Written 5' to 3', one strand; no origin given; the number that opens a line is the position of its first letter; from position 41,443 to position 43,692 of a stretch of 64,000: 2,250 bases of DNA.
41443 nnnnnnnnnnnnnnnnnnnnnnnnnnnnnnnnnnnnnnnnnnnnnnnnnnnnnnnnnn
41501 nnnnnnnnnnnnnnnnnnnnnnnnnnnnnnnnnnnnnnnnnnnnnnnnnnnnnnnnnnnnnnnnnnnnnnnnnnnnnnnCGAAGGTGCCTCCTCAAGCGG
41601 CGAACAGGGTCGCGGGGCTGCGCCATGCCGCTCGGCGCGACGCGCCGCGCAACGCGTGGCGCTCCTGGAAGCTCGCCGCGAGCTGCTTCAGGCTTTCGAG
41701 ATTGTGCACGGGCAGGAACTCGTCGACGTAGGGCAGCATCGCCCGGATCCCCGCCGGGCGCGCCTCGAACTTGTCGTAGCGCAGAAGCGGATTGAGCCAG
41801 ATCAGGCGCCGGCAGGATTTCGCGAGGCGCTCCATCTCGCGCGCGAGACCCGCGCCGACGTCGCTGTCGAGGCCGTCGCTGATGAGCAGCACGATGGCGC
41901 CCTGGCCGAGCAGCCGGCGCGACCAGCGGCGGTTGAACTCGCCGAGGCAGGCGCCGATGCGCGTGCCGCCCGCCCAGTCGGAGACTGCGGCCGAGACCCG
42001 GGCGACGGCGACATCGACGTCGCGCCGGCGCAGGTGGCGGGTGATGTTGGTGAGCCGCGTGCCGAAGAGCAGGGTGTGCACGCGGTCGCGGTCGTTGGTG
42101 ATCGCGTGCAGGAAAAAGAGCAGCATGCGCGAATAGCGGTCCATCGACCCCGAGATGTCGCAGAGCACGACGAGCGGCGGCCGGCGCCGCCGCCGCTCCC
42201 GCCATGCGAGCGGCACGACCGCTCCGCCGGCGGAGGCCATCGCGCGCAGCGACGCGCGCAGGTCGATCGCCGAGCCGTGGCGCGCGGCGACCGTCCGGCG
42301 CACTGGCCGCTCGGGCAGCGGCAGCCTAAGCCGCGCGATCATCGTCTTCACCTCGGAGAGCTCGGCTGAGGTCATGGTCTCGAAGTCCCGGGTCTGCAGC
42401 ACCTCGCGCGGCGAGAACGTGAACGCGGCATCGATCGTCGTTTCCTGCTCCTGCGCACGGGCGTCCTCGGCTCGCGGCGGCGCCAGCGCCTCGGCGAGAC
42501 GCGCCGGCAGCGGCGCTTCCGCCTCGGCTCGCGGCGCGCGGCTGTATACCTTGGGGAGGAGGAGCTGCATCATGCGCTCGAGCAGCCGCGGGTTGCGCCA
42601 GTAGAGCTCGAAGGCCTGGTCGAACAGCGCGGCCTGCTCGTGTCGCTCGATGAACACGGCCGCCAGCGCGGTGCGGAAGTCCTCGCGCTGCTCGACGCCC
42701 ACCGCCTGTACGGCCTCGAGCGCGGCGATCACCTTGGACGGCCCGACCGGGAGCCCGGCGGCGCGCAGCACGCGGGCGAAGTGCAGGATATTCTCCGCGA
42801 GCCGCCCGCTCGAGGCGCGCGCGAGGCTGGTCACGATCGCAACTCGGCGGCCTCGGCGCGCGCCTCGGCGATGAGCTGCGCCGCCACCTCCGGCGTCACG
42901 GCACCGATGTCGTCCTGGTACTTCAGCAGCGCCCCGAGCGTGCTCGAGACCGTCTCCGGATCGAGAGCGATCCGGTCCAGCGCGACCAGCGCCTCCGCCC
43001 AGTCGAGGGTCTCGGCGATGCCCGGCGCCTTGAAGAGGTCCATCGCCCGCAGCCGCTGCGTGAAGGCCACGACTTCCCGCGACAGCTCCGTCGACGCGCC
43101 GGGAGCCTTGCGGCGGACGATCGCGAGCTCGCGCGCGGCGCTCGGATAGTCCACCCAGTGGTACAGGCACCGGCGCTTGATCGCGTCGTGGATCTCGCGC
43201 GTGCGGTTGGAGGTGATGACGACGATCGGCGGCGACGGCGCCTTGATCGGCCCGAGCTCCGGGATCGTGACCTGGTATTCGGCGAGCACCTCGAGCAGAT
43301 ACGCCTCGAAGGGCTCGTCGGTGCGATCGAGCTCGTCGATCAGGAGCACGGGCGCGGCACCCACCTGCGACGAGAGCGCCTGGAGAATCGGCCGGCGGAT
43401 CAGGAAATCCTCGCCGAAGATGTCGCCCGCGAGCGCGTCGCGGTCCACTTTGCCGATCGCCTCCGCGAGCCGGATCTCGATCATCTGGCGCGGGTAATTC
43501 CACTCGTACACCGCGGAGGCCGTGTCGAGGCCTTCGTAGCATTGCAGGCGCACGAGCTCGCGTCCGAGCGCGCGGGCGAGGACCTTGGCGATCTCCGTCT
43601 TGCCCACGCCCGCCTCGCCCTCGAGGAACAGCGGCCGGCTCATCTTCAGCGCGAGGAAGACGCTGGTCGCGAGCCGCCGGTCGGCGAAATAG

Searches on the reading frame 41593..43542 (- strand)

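Call 7: search_protein_families(library=pfam, proteins=[window:41593-43542:-])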
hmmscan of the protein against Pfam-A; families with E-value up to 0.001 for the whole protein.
window:41593-43542:- (649 aa): 1 family
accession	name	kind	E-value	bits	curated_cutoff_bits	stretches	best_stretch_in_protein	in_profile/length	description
PF05762.20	VWA_CoxE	-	2.9e-66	223.5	26.4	1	402-618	5-222/222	VWA domain containing CoxE-like protein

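Call 8: search_protein_families(library=ncbifam, proteins=[window:41593-43542:-])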
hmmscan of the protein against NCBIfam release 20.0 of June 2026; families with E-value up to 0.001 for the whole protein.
window:41593-43542:- (649 aa): 1 family
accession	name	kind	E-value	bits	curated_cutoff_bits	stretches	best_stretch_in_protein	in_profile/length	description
NF047783.1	VWA_dom_MadC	equivalog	2e-14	53.3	600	2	388-585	262-454/498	MadC family VWA domain-containing protein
